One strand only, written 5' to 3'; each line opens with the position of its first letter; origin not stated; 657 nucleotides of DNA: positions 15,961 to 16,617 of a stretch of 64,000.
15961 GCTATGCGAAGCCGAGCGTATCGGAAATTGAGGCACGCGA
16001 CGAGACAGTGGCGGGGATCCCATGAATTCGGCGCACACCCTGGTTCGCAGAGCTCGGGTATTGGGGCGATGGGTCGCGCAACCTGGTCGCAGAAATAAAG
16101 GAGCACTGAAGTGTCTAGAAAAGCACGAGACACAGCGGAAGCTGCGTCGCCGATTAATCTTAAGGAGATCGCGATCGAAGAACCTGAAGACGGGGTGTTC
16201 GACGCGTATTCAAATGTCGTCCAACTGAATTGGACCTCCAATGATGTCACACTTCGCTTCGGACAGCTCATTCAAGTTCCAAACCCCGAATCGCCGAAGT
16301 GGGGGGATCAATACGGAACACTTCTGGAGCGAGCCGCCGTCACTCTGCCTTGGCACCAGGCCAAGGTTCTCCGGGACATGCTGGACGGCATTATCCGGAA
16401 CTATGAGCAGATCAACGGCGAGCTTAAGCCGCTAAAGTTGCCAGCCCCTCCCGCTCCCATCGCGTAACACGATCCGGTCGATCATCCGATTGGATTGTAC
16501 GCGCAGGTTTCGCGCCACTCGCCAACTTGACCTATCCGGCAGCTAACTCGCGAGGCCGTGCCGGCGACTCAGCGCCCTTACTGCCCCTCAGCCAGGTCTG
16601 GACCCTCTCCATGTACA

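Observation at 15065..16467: Three-gene module: enlarged Gp49/HigB-like toxin + XRE HTH + DUF3467, a possible tripartite TA or defence cassette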

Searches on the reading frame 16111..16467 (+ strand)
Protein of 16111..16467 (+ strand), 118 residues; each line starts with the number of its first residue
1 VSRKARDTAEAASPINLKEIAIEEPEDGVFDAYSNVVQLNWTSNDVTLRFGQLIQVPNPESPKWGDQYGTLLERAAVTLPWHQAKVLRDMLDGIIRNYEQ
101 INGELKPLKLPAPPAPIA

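Call 3: search_protein_families(library=pfam, proteins=[window:16111-16467:+], max_evalue=1)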
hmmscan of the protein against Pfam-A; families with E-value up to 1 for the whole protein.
window:16111-16467:+ (118 aa): 1 family
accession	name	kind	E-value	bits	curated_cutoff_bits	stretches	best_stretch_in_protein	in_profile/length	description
PF11950.13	DUF3467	-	5.8e-09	36.3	25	1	11-106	11-91/92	Protein of unknown function (DUF3467)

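Call 5: search_protein_families(library=ncbifam, proteins=[window:16111-16467:+], max_evalue=1)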
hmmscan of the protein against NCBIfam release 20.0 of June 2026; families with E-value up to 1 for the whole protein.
window:16111-16467:+ (118 aa): 0 families

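Call 6: search_protein_families(library=padloc, proteins=[window:16111-16467:+], max_evalue=1)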
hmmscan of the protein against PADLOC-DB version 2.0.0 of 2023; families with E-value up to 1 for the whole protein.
window:16111-16467:+ (118 aa): 0 families

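Call 7: search_protein_families(library=phrogs, proteins=[window:16111-16467:+], max_evalue=1)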
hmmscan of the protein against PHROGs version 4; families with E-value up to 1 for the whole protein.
window:16111-16467:+ (118 aa): 1 family
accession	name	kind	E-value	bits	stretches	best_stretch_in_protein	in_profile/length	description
phrog_7919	-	unknown function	0.083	14.1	1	71-107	52-88/105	-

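Call 22: find_homologous_proteins(query=window:16111-16467:+)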
Query window:16111-16467:+ (118 aa): 75 proteins with E <= 0.001 among 92 candidates.
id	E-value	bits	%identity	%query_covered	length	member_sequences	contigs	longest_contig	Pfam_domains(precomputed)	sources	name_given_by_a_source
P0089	1.0e-72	260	100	100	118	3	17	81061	PF11950.14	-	-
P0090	2.0e-65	236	88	88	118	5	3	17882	PF11950.14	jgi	jgi:hypothetical protein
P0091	3.1e-64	233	86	88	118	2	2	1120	PF11950.14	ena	-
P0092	7.7e-62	225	86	98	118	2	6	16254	PF11950.14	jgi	jgi:hypothetical protein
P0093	1.1e-43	166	65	97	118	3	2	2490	PF11950.14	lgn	-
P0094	2.4e-43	165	64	95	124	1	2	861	PF11950.14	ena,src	-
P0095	3.9e-43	165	66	97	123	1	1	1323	PF11950.14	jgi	jgi:hypothetical protein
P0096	8.9e-43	163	64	98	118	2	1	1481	PF11950.14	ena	-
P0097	1.3e-42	163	64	94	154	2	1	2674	-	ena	-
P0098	1.8e-42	162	62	97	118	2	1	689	PF11950.14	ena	-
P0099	2.2e-42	162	63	97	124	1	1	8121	PF11950.14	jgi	jgi:hypothetical protein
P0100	3.2e-42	162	64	95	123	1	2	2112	PF11950.14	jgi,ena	jgi:hypothetical protein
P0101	1.4e-41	160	64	96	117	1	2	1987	PF11950.14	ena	-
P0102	2.3e-41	159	61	97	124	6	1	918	PF11950.14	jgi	jgi:hypothetical protein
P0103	2.5e-41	159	63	95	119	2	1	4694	PF11950.14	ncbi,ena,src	-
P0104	3.2e-41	158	62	92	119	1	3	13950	PF11950.14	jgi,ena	-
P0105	3.2e-41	158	64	96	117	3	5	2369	PF11950.14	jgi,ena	jgi:hypothetical protein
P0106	3.3e-41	158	64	94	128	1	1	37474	PF11950.14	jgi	jgi:uncharacterized protein DUF3467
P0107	3.7e-41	158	58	97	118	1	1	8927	PF11950.14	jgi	jgi:hypothetical protein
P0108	7.8e-41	157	66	86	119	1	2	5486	PF11950.14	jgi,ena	-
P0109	9.5e-41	157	63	90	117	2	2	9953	PF11950.14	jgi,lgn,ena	jgi:hypothetical protein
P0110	1.1e-40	157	64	92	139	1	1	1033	PF11950.14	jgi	jgi:hypothetical protein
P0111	1.1e-40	157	66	89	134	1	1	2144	PF11950.14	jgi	jgi:hypothetical protein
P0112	1.9e-40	156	64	92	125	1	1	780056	PF11950.14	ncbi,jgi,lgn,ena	jgi:hypothetical protein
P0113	2.0e-40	156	63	93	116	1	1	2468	PF11950.14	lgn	-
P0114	2.7e-40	155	59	97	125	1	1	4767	PF11950.14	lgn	-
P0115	3.8e-40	155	60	96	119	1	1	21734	PF11950.14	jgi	jgi:hypothetical protein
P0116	3.8e-40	155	62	96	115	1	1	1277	PF11950.14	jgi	-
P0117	5.0e-40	155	63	96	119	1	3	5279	PF11950.14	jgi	jgi:hypothetical protein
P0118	5.1e-40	154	59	94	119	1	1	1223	PF11950.14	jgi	jgi:hypothetical protein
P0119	6.3e-40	154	60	94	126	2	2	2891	PF11950.14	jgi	jgi:hypothetical protein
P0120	1.1e-39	153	59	96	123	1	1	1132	PF11950.14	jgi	jgi:hypothetical protein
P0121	1.3e-39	153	62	97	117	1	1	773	PF11950.14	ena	-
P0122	1.4e-39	153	62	92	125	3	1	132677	PF11950.14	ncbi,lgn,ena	-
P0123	1.9e-39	153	62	95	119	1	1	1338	PF11950.14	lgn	-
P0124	2.1e-39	153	62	96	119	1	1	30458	PF11950.14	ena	-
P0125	3.0e-39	152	63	92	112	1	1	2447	PF11950.14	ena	-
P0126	3.4e-39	152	62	97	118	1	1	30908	PF11950.14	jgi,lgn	jgi:hypothetical protein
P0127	3.8e-39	152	62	96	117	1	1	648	PF11950.14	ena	-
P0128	4.0e-39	152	62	93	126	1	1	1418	PF11950.14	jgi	jgi:hypothetical protein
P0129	4.7e-39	151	63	92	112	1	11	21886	PF11950.14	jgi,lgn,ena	jgi:hypothetical protein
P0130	5.2e-39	151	61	95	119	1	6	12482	PF11950.14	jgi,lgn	jgi:hypothetical protein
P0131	5.3e-39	151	63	97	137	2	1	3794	PF11950.14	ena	-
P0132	7.2e-39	151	61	95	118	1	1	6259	PF11950.14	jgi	jgi:hypothetical protein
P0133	8.5e-39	151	56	93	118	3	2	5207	PF11950.14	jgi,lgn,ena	-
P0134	9.4e-39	150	59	96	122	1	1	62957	PF11950.14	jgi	jgi:hypothetical protein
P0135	1.0e-38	150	61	96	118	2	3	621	PF11950.14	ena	-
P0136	1.1e-38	150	60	92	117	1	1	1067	PF11950.14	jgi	-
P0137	1.2e-38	150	61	96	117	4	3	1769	PF11950.14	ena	-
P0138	1.7e-38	150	59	94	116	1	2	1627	PF11950.14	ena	-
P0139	2.0e-38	149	66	84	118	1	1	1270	PF11950.14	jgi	jgi:hypothetical protein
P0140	3.4e-38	149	61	94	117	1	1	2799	PF11950.14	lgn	-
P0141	6.3e-38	148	61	91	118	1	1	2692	PF11950.14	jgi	jgi:Protein of unknown function (DUF3467)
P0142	7.2e-38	148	62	92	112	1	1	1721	PF11950.14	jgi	jgi:hypothetical protein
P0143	7.6e-38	147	60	97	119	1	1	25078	PF11950.14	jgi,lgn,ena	-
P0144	1.3e-37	147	61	91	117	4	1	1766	PF11950.14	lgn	-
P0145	1.8e-37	146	57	95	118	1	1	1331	PF11950.14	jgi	jgi:hypothetical protein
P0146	2.2e-37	146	56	97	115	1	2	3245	PF11950.14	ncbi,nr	ncbi:MAG: DUF3467 domain-containing protein [Acidobacteriota bacterium]|nr:DUF3467 domain-containing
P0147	2.4e-37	146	60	96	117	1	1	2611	PF11950.14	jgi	jgi:hypothetical protein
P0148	2.6e-37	146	61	92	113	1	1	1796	PF11950.14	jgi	jgi:hypothetical protein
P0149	2.7e-37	146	61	97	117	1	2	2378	PF11950.14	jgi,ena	jgi:hypothetical protein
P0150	2.7e-37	146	62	88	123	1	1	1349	PF11950.14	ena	-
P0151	1.4e-36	143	59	92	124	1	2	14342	PF11950.14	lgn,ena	-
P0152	1.5e-36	143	55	98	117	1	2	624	PF11950.14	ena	-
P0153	2.5e-36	143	61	97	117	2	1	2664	PF11950.14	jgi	-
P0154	3.4e-36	142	57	96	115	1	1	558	PF11950.14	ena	-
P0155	3.8e-36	142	59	96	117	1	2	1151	PF11950.14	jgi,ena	-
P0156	7.9e-36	141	58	96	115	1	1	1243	PF11950.14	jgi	jgi:hypothetical protein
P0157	8.0e-36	141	66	81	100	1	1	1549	PF11950.14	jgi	jgi:Protein of unknown function (DUF3467)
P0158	2.3e-35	139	57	97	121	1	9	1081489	PF11950.14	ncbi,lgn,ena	ncbi:MAG: DUF3467 domain-containing protein [Bryobacteraceae bacterium]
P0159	2.1e-34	136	58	88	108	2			PF11950.14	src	-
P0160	5.2e-34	135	60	85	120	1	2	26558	PF11950.14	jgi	jgi:hypothetical protein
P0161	2.6e-33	133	56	96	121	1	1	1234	PF11950.14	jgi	jgi:hypothetical protein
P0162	1.5e-32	130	57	92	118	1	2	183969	PF11950.14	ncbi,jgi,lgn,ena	jgi:hypothetical protein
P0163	4.5e-32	129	59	83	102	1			PF11950.14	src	-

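Call 25: search_solved_structures(query=A2, max_evalue=10, show_alignments=2)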
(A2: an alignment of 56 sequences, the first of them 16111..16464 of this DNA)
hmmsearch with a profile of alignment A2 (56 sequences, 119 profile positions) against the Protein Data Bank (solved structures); distinct sequences matched with E-value up to 10: 4.
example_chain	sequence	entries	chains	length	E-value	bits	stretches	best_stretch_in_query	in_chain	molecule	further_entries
3j80_U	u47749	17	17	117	0.17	14.9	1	66-115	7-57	uS10 | KLLA0F25542p | Small ribosomal subunit protein uS10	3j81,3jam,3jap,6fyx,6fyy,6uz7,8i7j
4ga2_A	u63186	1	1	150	0.77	12.7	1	24-67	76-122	E3 SUMO-PROTEIN LIGASE RANBP2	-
4ga0_A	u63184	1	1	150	0.78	12.7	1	24-61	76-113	E3 SUMO-protein ligase RanBP2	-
4guz_A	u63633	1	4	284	1.4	11.9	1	66-92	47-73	Probable arylamine n-acetyl transferase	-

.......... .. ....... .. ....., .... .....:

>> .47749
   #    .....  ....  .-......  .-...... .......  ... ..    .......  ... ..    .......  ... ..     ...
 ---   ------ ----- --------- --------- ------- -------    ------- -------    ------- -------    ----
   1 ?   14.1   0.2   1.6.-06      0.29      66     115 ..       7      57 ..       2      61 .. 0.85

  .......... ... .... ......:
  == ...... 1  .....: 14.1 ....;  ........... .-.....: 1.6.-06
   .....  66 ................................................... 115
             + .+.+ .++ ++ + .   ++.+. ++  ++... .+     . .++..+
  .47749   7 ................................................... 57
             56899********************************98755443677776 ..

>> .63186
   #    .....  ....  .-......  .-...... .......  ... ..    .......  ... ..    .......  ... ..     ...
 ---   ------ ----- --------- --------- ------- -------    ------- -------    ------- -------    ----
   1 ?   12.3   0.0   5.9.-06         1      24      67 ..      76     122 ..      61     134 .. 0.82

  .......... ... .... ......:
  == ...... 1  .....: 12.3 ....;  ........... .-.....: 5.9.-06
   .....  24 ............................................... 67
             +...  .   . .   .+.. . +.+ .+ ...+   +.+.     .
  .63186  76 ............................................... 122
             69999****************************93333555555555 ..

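Call 29: predict_structure(alignment_id=A2)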
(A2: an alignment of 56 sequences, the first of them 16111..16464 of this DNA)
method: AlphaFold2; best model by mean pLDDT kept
length: 118 residues; sequences in the alignment: 56
mean_pLDDT: 68.6   pTM: 0.45
mean pLDDT of the five models: 68.6, 68.0, 66.5, 64.4, 54.4
residues with pLDDT >= 90: 11; 70-90: 46; 50-70: 43; < 50: 18
segments of 3 or more residues with pLDDT < 50: 1-13, 109-113
pLDDT, mean of each block of 10 residues (from residue 1): 38 54 52 69 88 72 64 84 91 86 69 52
secondary structure, 60 per line:
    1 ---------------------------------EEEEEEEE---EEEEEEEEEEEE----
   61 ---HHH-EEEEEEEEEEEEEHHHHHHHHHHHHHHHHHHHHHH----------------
elements in order: E34-41 E45-56 E68-80 H81-102

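Call 32: fold_search(model_id=the predicted structure, library=pdb)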
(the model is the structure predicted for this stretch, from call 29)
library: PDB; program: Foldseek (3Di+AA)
matches with E <= 10: 481; with E <= 0.001: 0
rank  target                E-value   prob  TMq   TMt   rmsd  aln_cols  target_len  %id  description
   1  8esd_N                1.6e-01  0.57  0.25  0.18   7.3        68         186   22  Crystal structure of COMMD7-COMMD9-COMMD5-COMMD10 tetramer (released 2023-05-24)
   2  3aa0_B                2.5e-01  0.30  0.17  0.10  11.6        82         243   16  Crystal structure of Actin Capping Protein in complex with the Cp-binding motif derived from CARMIL (released 2010-08-04)
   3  3lk3_B                2.5e-01  0.28  0.17  0.10  11.5        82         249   16  Crystal structure of CapZ bound to the CPI and CSI uncapping motifs from CARMIL (released 2010-04-07)
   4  3nfg_E                2.8e-01  0.28  0.24  0.29  19.1        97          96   10  Crystal structure of Dimerization module of RNA polymerase I subcomplex A49/A34.5 (released 2010-09-08)
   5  7ds4_B                3.3e-01  0.28  0.18  0.10  12.7        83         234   16  Crystal structure of actin capping protein in complex with twinflin-1 C-terminus tail F323K mutant (released 2021-03-03)
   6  7ds2_B                3.9e-01  0.23  0.17  0.10  11.6        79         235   15  Crystal structure of actin capping protein in complex with twinflin-1 C-terminus tail (released 2021-03-03)
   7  6yfc_AA               4.4e-01  0.20  0.20  0.19   9.6        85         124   14  Virus-like particle of bacteriophage AVE019 (released 2020-09-02)
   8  6yfj_AA               4.7e-01  0.33  0.24  0.24  11.9        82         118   12  Virus-like particle of bacteriophage ESE001 (released 2020-09-02)
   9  8f8q_H                5.3e-01  0.25  0.19  0.11  13.0        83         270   14  Cryo-EM structure of the CapZ-capped barbed end of F-actin (released 2023-06-07)
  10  3nfg_A                5.3e-01  0.18  0.23  0.28  17.1        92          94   11  Crystal structure of Dimerization module of RNA polymerase I subcomplex A49/A34.5 (released 2010-09-08)
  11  8f2r_I                5.3e-01  0.14  0.20  0.14   7.9        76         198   21  Human CCC complex (released 2023-05-24)
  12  4akr_B                5.6e-01  0.18  0.17  0.10  11.8        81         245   16  Crystal Structure of the cytoplasmic actin capping protein Cap32_34 from Dictyostelium discoideum (released 2012-07-04)
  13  7pdz_E                5.6e-01  0.16  0.17  0.07  12.1        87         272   14  Structure of capping protein bound to the barbed end of a cytoplasmic actin filament (released 2021-09-01)
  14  1lwt_A                5.9e-01  0.25  0.22  0.08   7.6        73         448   10  Crystal structure of the intein homing endonuclease PI-SceI bound to its substrate DNA (Ca2+ free) (released 2002-09-27)
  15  3nfg_C                6.3e-01  0.18  0.24  0.30  17.3        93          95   11  Crystal structure of Dimerization module of RNA polymerase I subcomplex A49/A34.5 (released 2010-09-08)
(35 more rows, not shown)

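Call 33: find_encoding_contigs(protein=P0112, flank=3000, max_places=3)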
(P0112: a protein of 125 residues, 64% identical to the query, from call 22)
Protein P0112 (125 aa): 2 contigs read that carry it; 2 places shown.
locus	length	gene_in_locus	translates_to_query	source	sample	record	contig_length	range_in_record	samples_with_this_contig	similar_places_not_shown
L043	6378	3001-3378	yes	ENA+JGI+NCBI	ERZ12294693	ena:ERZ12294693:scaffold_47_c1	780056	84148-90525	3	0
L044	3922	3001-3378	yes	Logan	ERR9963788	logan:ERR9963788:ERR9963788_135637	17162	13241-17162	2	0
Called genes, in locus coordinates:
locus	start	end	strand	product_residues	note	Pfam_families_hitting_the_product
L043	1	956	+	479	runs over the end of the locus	-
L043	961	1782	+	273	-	PF00106:adh_short, PF08659:KR (weak), PF13561:adh_short_C2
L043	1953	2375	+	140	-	-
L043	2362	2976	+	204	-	PF01381:HTH_3 (weak), PF13443:HTH_26 (weak)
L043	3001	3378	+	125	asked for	PF11950:DUF3467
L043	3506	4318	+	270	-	PF06283:ThuA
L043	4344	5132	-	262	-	PF00005:ABC_tran, PF13304:AAA_21 (faint), PF08352:oligo_HPY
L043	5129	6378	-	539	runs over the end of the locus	PF00496:SBP_bac_5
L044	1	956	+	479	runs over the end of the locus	-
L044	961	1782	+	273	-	PF00106:adh_short, PF08659:KR (weak), PF13561:adh_short_C2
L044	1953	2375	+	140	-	-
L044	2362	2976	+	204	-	PF01381:HTH_3 (weak), PF13443:HTH_26 (weak)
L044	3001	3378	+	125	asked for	PF11950:DUF3467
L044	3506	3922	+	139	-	?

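Call 34: find_encoding_contigs(protein=P0158, flank=3000, max_places=3)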
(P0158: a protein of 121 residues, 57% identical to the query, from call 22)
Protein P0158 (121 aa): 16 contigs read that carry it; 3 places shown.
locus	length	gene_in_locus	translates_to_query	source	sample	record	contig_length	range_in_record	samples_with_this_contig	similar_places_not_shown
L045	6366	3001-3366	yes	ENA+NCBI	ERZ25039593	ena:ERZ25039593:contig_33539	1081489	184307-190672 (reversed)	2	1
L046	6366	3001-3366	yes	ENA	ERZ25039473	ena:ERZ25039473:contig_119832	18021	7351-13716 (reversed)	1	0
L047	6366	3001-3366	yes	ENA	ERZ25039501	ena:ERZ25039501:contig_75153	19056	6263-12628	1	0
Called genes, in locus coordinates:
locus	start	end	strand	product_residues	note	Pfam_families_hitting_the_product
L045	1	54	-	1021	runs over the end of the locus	PF02811:PHP, PF07733:DNA_pol3_alpha, PF17657:DNA_pol3_finger, PF14579:HHH_6, PF01336:tRNA_anti-codon (weak)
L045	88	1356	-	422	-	-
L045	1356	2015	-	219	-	PF00154:RecA_N, PF27531:MT3502_N (weak)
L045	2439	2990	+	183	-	-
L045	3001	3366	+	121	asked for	PF11950:DUF3467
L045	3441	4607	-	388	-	PF00155:Aminotran_1_2, PF01053:Cys_Met_Meta_PP (weak)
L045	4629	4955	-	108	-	PF13442:Cytochrome_CBB3, PF00034:Cytochrom_C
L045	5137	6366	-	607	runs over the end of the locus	PF13458:Peripla_BP_6, PF01094:ANF_receptor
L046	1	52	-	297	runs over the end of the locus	PF02811:PHP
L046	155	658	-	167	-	-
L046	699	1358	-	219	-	-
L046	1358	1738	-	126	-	-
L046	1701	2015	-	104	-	PF00154:RecA_N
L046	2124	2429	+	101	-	-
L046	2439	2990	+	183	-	-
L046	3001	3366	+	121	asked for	PF11950:DUF3467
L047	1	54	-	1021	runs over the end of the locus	PF02811:PHP, PF07733:DNA_pol3_alpha, PF17657:DNA_pol3_finger, PF14579:HHH_6, PF01336:tRNA_anti-codon (weak)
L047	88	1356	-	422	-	-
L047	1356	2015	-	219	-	PF00154:RecA_N, PF27531:MT3502_N (weak)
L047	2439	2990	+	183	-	-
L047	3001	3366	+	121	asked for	PF11950:DUF3467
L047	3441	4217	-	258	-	PF00155:Aminotran_1_2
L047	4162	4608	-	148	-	-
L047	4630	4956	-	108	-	PF13442:Cytochrome_CBB3, PF00034:Cytochrom_C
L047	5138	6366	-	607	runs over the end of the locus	PF13458:Peripla_BP_6, PF01094:ANF_receptor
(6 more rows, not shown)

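Call 35: find_encoding_contigs(protein=P0162, flank=3000, max_places=3)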
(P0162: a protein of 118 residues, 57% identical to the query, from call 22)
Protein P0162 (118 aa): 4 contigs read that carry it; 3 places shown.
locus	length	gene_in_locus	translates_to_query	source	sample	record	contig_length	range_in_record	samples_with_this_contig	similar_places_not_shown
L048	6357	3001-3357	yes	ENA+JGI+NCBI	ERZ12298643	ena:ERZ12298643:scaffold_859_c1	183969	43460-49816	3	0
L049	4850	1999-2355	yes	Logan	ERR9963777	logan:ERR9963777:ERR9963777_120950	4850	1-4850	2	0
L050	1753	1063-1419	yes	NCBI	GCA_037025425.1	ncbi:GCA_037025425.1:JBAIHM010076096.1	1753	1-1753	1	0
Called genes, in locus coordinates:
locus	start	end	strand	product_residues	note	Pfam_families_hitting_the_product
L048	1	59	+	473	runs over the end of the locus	PF05221:AdoHcyase, PF00670:AdoHcyase_NAD, PF02826:2-Hacid_dh_C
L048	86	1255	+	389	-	PF00438:S-AdoMet_synt_N, PF02772:S-AdoMet_synt_M, PF02773:S-AdoMet_synt_C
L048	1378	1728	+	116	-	-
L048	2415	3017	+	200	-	PF13744:HTH_37, PF13560:HTH_31 (weak), PF01381:HTH_3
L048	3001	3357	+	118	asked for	PF11950:DUF3467 (weak)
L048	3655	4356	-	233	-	PF01182:Glucosamine_iso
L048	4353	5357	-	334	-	PF10128:OpcA_G6PD_assem, PF20171:OpcA_G6PD_C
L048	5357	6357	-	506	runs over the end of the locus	PF00479:G6PD_N, PF02781:G6PD_C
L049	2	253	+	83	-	?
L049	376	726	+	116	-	-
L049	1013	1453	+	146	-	-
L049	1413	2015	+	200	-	PF13744:HTH_37, PF13560:HTH_31 (weak), PF01381:HTH_3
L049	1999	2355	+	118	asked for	PF11950:DUF3467 (weak)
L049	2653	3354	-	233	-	PF01182:Glucosamine_iso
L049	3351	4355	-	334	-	PF10128:OpcA_G6PD_assem, PF20171:OpcA_G6PD_C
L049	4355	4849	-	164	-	?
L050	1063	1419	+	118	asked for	PF11950:DUF3467 (weak)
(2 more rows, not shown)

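Call 45: find_related_loci(query=A2, collection=metagenome_contigs, flank=3000)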
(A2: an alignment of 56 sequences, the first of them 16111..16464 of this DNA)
Query A2 (118 aa) in metagenome_contigs; peptide patterns used: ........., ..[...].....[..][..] (x = any residue, [..] = any of these).
152 stretches matched a pattern; 64 encode a relative of the query (tblastn E <= 1e-3); 64 distinct loci.
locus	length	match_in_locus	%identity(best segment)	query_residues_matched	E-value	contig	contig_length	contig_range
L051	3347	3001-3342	87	1-114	1e-65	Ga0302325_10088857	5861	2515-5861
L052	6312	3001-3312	88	1-104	2e-61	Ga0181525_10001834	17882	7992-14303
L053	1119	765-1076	85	1-104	9e-64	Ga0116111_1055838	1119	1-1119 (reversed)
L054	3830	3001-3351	65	1-115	2e-49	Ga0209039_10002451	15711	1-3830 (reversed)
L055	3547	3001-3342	65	4-114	3e-48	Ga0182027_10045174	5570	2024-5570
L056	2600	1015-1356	65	4-114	5e-48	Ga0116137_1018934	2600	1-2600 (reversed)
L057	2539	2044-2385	65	4-114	7e-48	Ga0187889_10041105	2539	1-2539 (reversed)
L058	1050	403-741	64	4-115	3e-50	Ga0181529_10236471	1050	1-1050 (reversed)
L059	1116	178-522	63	4-118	5e-50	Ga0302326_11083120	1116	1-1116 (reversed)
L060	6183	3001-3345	60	1-115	4e-47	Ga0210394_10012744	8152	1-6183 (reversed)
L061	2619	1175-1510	63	4-115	7e-47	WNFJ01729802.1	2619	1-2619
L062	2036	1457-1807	62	1-115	3e-47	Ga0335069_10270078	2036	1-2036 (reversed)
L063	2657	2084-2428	64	2-114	1e-46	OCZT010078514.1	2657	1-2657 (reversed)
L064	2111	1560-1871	65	11-114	6e-47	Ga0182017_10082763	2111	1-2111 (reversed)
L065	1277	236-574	62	2-114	7e-48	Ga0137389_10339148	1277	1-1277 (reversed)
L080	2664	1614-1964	61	1-115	2e-42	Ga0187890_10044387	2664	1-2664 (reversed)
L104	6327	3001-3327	52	2-110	1e-35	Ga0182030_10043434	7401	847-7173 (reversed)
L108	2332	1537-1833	48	8-106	1e-32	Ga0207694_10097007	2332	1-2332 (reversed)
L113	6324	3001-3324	44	4-111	9e-28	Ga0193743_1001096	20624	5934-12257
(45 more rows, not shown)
